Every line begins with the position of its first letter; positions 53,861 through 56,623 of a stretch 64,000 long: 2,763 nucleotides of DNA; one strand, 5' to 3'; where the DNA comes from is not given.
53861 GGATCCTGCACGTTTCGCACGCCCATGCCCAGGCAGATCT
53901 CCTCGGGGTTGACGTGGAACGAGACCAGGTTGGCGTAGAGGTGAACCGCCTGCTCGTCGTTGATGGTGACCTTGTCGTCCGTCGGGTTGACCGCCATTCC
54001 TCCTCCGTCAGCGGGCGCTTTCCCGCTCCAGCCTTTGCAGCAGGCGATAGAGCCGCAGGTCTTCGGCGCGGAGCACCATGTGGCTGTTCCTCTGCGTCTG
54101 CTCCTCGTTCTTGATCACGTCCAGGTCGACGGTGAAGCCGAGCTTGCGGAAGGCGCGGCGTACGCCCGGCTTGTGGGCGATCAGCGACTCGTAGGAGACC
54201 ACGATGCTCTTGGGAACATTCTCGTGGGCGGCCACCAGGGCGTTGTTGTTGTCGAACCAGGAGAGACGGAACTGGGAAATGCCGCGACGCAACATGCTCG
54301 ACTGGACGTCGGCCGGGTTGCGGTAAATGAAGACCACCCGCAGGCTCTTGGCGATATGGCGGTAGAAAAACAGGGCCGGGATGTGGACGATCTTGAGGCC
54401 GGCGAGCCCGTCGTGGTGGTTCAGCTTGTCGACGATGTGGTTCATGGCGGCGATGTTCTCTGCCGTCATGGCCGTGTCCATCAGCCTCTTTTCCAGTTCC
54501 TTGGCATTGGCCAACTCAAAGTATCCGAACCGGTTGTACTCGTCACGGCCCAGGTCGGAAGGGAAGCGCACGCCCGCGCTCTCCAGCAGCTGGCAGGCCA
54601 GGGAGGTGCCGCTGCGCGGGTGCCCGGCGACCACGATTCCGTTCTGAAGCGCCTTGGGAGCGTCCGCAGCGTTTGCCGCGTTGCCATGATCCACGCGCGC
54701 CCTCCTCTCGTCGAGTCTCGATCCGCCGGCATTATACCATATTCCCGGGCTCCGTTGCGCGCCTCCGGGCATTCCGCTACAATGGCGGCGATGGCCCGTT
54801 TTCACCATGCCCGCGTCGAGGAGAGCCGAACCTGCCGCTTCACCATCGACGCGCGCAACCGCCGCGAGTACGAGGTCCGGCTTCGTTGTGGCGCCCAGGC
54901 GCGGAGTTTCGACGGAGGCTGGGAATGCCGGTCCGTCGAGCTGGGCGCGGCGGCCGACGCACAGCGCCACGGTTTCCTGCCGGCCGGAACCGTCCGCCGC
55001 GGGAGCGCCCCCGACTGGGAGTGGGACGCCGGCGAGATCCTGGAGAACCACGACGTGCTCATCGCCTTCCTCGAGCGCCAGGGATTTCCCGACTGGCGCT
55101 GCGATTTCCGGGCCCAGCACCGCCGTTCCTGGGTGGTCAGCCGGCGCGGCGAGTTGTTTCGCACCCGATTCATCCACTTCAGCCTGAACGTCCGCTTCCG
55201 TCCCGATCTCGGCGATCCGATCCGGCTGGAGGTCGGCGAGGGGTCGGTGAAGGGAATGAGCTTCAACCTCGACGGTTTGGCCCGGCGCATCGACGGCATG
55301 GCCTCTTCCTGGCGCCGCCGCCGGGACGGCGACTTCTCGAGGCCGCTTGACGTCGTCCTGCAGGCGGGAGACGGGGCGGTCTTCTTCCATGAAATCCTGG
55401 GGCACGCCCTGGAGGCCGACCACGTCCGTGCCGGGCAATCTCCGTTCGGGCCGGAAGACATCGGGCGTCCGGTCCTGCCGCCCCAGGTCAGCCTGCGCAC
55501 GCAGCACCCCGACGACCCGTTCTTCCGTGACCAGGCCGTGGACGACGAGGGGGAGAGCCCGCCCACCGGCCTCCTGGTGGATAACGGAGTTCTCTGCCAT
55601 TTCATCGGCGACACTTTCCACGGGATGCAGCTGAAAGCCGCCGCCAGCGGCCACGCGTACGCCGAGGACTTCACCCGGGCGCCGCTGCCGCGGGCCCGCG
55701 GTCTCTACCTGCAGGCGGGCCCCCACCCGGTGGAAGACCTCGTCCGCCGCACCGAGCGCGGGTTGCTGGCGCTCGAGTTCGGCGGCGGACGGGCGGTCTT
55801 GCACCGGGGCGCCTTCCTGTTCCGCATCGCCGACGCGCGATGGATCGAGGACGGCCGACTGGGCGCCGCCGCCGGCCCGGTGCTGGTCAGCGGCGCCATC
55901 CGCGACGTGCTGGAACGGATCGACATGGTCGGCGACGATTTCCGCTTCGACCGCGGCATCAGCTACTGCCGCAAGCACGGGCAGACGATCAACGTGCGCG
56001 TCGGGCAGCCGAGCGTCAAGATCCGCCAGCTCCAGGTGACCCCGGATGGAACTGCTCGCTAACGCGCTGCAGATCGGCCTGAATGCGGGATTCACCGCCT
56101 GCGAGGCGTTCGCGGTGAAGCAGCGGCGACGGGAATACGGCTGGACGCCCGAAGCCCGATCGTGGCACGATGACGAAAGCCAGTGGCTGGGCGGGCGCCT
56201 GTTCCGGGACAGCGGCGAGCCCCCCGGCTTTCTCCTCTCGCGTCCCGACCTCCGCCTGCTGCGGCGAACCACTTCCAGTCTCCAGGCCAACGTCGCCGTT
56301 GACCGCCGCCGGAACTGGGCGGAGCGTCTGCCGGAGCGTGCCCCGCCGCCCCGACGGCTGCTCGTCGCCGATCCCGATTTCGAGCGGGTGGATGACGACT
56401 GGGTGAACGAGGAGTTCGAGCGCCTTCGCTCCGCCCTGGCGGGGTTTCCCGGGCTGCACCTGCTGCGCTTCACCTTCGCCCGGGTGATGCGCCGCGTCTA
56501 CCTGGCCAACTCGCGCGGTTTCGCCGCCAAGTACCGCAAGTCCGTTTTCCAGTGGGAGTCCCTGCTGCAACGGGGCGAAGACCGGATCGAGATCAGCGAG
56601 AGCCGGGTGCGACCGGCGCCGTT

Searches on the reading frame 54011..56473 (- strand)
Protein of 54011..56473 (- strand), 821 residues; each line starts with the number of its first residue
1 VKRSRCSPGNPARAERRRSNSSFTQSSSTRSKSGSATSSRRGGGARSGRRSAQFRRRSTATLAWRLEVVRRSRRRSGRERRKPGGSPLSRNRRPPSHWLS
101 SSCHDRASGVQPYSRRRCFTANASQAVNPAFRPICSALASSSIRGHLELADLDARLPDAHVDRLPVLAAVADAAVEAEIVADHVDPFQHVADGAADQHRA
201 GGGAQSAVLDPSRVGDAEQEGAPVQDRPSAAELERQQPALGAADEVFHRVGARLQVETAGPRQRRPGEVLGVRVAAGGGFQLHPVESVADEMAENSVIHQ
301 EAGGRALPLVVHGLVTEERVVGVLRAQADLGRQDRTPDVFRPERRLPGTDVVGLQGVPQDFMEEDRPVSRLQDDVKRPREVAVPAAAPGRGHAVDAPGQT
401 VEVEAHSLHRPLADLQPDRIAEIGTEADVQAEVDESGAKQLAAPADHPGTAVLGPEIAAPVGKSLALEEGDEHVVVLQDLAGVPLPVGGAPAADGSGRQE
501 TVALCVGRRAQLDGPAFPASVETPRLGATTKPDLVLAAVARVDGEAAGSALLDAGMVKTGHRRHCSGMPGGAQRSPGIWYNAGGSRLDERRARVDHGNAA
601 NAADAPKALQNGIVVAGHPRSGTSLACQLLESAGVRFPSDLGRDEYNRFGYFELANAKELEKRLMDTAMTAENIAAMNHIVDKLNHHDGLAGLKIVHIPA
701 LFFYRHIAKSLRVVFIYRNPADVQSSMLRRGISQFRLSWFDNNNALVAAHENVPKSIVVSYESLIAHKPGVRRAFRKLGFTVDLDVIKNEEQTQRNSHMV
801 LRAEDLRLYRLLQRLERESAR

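Call 45: search_protein_families(library=pfam, proteins=[window:54011-56473:-], max_evalue=0.00001)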
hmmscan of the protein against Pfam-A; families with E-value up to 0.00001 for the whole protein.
window:54011-56473:- (821 aa): 0 families

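Call 67: search_protein_families(library=pfam, proteins=[window:54011-56473:-], max_evalue=0.1)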
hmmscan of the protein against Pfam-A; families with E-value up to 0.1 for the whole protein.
window:54011-56473:- (821 aa): 3 families
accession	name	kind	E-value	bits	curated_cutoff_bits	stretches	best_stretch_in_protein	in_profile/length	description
PF13469.12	Sulfotransfer_3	-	1.9e-05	25.4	27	1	613-771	2-202/216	Sulfotransferase family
PF00685.33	Sulfotransfer_1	-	0.0013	18.6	22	1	613-728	4-108/255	Sulfotransferase domain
PF13238.12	AAA_18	-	0.034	15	29.4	1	613-695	1-91/128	AAA domain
